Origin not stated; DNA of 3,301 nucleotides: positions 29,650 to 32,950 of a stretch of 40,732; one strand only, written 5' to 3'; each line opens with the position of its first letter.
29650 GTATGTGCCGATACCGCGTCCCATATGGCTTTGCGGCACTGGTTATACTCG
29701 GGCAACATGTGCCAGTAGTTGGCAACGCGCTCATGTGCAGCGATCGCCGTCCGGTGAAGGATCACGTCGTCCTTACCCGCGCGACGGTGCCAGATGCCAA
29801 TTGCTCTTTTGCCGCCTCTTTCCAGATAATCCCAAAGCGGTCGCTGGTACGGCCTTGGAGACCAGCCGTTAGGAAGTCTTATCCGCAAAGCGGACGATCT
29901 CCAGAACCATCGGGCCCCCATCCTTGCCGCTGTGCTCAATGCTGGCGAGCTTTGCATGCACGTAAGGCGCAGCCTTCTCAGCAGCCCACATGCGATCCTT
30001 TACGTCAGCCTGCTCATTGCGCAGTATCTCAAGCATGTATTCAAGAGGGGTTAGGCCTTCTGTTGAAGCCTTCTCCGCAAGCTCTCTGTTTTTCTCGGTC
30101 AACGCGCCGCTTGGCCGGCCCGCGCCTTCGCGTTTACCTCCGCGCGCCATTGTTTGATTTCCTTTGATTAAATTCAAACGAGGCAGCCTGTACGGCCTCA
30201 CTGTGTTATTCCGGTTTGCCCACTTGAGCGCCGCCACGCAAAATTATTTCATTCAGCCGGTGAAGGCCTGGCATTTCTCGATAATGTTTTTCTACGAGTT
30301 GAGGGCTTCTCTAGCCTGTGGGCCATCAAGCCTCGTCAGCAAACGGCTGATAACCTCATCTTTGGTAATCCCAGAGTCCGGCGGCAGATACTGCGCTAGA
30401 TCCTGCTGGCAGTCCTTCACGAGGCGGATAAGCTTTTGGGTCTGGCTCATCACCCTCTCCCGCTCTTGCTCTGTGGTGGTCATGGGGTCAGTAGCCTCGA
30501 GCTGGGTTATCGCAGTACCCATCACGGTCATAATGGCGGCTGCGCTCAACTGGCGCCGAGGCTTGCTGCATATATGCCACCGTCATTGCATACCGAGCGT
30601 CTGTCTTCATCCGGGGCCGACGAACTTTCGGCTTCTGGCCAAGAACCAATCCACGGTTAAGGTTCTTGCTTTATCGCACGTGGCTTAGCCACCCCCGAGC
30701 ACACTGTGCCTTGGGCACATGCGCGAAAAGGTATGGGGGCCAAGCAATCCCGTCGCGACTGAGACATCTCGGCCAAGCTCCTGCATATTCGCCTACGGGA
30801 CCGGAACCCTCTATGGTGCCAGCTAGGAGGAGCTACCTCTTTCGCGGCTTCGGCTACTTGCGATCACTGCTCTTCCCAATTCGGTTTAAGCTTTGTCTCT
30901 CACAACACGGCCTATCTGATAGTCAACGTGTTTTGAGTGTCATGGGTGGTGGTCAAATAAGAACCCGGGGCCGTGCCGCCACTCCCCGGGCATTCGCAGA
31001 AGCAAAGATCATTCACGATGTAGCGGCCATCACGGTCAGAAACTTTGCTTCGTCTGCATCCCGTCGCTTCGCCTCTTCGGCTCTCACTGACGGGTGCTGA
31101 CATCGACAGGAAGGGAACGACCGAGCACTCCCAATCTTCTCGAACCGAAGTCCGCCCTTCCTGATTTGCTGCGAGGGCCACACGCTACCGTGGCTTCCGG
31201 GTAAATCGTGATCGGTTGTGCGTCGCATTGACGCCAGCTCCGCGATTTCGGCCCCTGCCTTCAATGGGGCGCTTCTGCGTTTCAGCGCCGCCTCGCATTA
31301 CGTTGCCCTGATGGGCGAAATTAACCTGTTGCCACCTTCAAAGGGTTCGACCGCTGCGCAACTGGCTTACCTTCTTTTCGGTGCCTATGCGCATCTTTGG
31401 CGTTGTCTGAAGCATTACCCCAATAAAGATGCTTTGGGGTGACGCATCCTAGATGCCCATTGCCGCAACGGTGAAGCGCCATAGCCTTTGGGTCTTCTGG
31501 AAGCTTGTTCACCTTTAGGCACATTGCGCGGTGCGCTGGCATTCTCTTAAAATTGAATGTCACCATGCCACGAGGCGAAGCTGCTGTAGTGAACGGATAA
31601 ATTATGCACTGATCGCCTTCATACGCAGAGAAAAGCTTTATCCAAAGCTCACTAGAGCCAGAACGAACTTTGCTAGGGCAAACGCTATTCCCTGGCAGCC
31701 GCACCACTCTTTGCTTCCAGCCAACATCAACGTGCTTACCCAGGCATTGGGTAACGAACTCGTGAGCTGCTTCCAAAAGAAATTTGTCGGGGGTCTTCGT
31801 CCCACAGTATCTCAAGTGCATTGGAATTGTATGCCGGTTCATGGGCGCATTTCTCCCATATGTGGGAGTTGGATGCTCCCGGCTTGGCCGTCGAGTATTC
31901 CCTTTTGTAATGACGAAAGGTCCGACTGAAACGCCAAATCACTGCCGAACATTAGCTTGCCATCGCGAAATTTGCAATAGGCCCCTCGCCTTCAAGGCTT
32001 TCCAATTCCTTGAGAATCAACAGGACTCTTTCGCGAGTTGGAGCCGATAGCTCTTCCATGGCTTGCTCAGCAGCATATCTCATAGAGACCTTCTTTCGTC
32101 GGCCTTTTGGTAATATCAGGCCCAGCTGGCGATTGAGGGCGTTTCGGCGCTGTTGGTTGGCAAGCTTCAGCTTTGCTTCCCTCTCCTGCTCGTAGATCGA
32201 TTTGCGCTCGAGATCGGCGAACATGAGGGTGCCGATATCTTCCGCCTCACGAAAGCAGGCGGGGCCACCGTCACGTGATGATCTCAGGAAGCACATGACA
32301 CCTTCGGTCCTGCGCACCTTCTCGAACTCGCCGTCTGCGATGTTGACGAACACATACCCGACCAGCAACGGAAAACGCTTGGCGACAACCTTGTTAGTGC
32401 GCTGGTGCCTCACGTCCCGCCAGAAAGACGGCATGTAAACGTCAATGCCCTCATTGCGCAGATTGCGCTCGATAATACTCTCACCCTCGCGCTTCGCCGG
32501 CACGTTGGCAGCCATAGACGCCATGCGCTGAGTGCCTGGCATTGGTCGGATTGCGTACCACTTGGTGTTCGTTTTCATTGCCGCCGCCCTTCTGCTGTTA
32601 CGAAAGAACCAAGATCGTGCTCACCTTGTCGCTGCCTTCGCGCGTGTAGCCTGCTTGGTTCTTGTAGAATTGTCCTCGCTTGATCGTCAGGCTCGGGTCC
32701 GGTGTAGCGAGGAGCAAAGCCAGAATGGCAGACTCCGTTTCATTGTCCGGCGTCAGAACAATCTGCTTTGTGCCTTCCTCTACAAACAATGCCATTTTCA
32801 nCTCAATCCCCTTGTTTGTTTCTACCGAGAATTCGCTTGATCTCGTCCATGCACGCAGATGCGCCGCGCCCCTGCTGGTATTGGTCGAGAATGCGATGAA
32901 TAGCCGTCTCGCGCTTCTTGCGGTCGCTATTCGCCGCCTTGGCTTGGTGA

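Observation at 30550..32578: Candidate late-gene switch: NGN-only NusG paralog followed by a 770-nt structured leader with an intrinsic terminator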

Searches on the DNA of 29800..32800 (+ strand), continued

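Call 105: search_rna_families(source=window, start=31780, end=32010, threshold=evalue, max_evalue=10)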
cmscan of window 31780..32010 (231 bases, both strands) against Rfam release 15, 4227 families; matches with E-value up to 10: 1.
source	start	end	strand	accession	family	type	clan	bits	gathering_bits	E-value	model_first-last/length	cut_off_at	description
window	31783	31855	+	RF01793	ffh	Gene; sRNA;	-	12.2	35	8.9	1-52/52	no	ffh sRNA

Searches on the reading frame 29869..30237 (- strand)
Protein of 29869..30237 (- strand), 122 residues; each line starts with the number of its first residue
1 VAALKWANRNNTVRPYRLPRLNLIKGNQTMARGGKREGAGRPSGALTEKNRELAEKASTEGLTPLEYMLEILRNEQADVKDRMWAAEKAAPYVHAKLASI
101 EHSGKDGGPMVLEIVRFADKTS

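Call 6: search_protein_families(library=pfam, proteins=[window:29869-30237:-], max_evalue=0.1)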
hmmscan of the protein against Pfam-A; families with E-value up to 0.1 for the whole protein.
window:29869-30237:- (122 aa): 0 families

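Call 60: search_protein_families(library=phrogs, max_evalue=0.00001, proteins=[window:29869-30237:-])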
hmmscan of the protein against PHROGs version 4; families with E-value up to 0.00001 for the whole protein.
window:29869-30237:- (122 aa): 2 families
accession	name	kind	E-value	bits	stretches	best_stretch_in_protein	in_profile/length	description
phrog_15261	-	unknown function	1.2e-21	78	1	27-110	3-86/99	-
phrog_641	-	head and packaging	1.1e-07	33.4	1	48-99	78-129/162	terminase small subunit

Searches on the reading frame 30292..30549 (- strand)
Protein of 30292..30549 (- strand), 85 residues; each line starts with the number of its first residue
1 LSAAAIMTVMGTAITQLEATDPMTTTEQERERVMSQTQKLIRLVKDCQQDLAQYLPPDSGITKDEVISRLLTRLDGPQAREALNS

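Call 6: search_protein_families(library=pfam, proteins=[window:30292-30549:-], max_evalue=0.1)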
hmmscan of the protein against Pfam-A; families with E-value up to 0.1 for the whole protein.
window:30292-30549:- (85 aa): 4 families
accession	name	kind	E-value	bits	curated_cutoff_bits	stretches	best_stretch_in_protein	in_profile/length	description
PF16550.10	RPN13_C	-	0.033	14.8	39.3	1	38-85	31-73/112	UCH-binding domain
PF10280.14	Med11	-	0.061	14.2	26.9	1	3-52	14-65/120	Mediator complex protein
PF10723.15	RepB-RCR_reg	-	0.09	13.2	21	0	21-72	20-74/81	Replication regulatory protein RepB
PF13808.11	DDE_Tnp_1_assoc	-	0.094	13.2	32.3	0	42-83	43-84/88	DDE_Tnp_1-associated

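Call 60: search_protein_families(library=phrogs, max_evalue=0.00001, proteins=[window:30292-30549:-])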
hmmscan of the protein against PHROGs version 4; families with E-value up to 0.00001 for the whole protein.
window:30292-30549:- (85 aa): 0 families

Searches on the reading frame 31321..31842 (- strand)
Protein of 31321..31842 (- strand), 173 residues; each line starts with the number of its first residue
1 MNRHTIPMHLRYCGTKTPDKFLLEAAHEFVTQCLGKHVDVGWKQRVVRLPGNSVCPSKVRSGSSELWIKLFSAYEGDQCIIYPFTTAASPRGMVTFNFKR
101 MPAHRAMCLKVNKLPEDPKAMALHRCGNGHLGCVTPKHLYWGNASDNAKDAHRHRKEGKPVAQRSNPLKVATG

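Call 6: search_protein_families(library=pfam, proteins=[window:31321-31842:-], max_evalue=0.1)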
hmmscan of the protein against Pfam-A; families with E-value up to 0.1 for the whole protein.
window:31321-31842:- (173 aa): 1 family
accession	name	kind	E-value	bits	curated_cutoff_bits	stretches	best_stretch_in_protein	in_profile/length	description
PF05551.17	zf-His_Me_endon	-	0.0024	18.5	27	1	116-151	63-94/131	Zinc-binding loop region of homing endonuclease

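Call 60: search_protein_families(library=phrogs, max_evalue=0.00001, proteins=[window:31321-31842:-])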
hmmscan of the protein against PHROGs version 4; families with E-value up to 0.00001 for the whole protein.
window:31321-31842:- (173 aa): 2 families
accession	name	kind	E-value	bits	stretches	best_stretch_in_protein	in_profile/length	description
phrog_1872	-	DNA, RNA and nucleotide metabolism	3.5e-15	57.3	1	74-169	31-127/166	endonuclease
phrog_59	-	DNA, RNA and nucleotide metabolism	9.8e-07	29.5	1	92-156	177-240/423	HNH endonuclease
